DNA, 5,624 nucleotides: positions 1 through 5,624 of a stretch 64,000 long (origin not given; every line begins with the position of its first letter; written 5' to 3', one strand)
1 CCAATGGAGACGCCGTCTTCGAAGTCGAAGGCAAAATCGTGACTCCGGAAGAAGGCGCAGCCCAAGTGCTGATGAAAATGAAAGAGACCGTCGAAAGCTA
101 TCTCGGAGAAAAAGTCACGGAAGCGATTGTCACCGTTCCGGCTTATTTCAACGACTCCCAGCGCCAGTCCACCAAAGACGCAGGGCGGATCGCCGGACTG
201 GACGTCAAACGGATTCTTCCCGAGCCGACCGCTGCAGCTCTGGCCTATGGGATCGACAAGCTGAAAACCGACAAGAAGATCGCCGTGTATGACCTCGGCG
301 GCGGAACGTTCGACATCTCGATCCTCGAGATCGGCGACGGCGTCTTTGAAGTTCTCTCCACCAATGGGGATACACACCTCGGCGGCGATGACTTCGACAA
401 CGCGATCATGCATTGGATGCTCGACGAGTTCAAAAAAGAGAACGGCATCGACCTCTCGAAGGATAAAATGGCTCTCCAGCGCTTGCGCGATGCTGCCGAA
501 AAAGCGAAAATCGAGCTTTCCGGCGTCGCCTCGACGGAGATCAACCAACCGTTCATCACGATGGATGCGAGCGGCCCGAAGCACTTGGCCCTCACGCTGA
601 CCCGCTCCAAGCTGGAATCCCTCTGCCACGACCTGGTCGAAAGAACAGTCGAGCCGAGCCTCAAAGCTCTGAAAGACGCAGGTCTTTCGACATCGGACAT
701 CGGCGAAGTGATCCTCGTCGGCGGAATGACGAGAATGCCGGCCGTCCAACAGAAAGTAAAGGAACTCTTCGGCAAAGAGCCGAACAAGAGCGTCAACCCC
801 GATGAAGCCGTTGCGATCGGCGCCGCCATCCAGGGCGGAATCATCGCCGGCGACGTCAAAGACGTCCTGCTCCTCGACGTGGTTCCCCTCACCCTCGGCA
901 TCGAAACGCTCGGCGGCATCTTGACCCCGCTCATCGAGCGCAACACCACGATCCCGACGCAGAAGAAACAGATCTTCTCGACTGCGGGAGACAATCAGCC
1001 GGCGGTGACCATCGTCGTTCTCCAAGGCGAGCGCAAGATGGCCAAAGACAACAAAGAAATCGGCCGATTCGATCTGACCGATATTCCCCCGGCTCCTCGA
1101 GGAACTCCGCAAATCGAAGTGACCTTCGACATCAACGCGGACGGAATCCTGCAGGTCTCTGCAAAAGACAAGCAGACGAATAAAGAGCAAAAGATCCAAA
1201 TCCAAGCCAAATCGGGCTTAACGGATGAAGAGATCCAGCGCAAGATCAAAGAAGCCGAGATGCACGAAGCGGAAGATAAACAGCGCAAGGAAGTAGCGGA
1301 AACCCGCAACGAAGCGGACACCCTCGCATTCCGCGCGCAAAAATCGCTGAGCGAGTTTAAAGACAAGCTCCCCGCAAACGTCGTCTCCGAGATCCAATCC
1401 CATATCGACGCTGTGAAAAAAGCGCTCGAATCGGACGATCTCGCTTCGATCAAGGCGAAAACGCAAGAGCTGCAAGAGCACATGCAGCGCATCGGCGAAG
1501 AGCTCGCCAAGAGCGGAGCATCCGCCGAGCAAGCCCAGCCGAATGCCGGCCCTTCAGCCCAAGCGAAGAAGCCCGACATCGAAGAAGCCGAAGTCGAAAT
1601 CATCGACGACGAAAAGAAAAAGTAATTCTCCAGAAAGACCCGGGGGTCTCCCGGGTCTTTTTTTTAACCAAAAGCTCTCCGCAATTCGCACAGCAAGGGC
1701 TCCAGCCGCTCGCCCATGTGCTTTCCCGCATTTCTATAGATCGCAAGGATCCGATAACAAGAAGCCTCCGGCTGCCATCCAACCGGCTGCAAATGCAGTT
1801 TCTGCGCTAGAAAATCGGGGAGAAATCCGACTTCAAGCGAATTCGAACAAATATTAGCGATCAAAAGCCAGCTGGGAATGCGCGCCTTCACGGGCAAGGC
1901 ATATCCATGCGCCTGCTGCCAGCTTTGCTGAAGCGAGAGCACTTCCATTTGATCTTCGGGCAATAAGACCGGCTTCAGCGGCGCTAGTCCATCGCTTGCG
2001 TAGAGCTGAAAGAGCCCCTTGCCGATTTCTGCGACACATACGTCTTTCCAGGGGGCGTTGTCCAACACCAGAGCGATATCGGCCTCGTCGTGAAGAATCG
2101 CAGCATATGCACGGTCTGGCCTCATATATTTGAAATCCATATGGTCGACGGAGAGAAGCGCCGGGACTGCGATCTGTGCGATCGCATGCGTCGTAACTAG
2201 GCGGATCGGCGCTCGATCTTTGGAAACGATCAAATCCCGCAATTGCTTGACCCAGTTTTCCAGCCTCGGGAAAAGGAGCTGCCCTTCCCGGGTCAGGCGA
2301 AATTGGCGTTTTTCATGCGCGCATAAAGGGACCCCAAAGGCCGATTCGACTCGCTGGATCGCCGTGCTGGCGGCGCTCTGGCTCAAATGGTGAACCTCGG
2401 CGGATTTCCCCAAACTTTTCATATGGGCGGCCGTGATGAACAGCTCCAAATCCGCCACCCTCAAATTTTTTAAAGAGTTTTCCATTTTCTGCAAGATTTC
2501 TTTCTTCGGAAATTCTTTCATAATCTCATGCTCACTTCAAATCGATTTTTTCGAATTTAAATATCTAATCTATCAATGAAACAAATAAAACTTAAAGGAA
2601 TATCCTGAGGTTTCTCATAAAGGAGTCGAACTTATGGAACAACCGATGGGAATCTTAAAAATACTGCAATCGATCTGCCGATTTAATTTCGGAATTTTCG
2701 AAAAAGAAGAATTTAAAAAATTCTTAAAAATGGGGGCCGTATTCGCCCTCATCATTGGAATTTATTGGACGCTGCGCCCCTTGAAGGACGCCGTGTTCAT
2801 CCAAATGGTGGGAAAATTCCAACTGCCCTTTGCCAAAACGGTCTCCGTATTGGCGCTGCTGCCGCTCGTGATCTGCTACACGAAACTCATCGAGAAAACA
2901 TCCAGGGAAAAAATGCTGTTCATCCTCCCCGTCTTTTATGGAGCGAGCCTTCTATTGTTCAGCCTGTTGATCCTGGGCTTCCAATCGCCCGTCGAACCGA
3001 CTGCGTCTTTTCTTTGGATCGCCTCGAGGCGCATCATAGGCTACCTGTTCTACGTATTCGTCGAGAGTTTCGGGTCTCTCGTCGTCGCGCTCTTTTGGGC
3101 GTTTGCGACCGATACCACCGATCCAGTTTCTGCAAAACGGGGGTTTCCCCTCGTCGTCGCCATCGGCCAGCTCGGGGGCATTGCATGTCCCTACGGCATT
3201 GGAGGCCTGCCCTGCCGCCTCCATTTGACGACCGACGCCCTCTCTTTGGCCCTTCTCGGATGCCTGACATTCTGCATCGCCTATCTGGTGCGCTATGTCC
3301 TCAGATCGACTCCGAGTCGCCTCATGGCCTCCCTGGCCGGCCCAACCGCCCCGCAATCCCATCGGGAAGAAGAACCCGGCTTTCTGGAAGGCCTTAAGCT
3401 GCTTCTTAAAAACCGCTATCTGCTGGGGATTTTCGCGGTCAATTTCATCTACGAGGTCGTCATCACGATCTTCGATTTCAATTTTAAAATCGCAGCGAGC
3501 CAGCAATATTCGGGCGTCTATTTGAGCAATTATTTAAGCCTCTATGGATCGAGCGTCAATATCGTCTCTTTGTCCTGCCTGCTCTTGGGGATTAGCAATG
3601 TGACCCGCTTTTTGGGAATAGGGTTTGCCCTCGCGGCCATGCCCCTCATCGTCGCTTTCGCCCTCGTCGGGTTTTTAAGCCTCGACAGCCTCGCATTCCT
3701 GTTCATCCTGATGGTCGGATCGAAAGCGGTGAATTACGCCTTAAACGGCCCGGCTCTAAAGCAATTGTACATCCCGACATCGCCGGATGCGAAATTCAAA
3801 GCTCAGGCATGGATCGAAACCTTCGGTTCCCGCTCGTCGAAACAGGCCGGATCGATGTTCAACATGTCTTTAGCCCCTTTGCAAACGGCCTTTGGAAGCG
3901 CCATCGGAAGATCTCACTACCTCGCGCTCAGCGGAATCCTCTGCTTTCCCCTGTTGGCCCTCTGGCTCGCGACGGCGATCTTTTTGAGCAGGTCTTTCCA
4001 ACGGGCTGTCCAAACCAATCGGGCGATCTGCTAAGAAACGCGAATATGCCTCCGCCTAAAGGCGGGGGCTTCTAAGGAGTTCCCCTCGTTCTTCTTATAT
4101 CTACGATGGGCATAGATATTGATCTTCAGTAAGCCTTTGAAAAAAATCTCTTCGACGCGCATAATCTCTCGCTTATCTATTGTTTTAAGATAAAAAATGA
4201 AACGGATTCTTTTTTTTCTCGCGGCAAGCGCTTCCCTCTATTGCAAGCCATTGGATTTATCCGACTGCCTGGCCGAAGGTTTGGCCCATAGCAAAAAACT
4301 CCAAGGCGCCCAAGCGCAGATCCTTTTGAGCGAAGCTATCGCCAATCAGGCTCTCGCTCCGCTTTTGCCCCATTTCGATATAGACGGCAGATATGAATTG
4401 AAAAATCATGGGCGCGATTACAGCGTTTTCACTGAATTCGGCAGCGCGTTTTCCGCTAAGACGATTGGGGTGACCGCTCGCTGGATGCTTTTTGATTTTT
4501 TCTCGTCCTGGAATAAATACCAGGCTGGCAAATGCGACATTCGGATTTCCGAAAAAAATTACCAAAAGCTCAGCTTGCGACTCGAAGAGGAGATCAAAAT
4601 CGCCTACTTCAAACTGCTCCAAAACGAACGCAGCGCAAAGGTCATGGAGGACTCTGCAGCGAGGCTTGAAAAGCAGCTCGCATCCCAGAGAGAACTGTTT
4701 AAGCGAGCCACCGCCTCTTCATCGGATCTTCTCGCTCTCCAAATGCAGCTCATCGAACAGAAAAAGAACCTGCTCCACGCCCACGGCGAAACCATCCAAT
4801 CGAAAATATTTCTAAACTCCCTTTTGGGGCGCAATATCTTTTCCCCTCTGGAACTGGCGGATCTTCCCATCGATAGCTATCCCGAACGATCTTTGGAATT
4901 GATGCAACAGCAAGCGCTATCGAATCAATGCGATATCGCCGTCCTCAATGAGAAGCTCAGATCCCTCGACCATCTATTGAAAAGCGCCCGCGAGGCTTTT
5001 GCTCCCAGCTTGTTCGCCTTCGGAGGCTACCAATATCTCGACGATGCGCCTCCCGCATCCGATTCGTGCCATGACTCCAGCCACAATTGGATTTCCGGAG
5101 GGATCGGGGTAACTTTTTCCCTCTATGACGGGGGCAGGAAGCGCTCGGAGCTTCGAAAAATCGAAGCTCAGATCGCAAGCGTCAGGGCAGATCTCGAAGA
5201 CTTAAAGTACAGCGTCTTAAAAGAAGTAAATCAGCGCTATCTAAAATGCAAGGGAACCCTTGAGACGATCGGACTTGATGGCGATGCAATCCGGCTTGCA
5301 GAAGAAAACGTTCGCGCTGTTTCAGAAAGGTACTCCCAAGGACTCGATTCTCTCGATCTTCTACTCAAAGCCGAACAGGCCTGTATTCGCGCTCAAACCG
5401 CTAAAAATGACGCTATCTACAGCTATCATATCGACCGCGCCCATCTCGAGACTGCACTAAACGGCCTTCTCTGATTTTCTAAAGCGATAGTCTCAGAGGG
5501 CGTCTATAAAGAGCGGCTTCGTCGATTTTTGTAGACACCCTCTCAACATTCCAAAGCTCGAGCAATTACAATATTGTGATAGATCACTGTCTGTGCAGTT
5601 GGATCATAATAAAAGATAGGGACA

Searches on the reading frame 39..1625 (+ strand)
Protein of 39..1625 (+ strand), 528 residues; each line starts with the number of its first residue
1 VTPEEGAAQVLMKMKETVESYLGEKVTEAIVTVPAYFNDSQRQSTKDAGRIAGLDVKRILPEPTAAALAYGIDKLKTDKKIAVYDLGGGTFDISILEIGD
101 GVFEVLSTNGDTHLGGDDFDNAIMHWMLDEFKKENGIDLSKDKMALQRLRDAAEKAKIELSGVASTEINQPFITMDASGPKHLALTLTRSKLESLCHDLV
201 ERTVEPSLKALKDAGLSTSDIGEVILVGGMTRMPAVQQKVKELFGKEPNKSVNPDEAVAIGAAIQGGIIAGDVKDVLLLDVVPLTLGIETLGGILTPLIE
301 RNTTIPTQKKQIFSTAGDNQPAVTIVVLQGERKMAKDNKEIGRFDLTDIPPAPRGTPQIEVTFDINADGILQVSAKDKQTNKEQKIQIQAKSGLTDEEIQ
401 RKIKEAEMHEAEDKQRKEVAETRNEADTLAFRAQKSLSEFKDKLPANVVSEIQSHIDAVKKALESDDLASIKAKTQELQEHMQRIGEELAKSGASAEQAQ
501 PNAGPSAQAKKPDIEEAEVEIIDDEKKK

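Call 65: search_protein_families(library=pfam, proteins=[window:39-1625:+], max_evalue=0.00001)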
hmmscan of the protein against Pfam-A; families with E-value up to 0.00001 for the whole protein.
window:39-1625:+ (528 aa): 2 families
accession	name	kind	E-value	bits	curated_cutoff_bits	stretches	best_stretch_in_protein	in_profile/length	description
PF00012.26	HSP70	-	9.3e-214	711.5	20.6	1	1-489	108-597/599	Hsp70 protein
PF06723.19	MreB_Mbl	-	2.2e-11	43.6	27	1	13-263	80-316/327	MreB/Mbl protein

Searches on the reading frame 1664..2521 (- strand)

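Call 65: search_protein_families(library=pfam, proteins=[window:1664-2521:-], max_evalue=0.00001)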
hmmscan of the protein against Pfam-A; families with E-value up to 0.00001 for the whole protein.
window:1664-2521:- (285 aa): 2 families
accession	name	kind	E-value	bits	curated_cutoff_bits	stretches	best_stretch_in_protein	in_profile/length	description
PF00126.33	HTH_1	-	7.9e-14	51.8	26.6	1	24-81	3-60/60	Bacterial regulatory helix-turn-helix protein, lysR family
PF03466.25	LysR_substrate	-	1.6e-07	31.3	28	1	135-283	44-207/209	LysR substrate binding domain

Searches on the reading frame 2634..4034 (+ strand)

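Call 65: search_protein_families(library=pfam, proteins=[window:2634-4034:+], max_evalue=0.00001)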
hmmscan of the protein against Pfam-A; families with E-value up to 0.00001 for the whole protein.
window:2634-4034:+ (466 aa): 1 family
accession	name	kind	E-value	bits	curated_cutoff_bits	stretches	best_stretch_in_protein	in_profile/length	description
PF03219.20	TLC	-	2.8e-25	89.5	21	1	23-350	19-371/491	TLC ATP/ADP transporter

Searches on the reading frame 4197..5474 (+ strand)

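Call 65: search_protein_families(library=pfam, proteins=[window:4197-5474:+], max_evalue=0.00001)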
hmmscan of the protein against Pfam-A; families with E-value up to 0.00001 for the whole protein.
window:4197-5474:+ (425 aa): 1 family
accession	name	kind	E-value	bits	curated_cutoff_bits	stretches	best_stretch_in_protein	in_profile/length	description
PF02321.23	OEP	-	3.6e-50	170.8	22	2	234-422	2-187/187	Outer membrane efflux protein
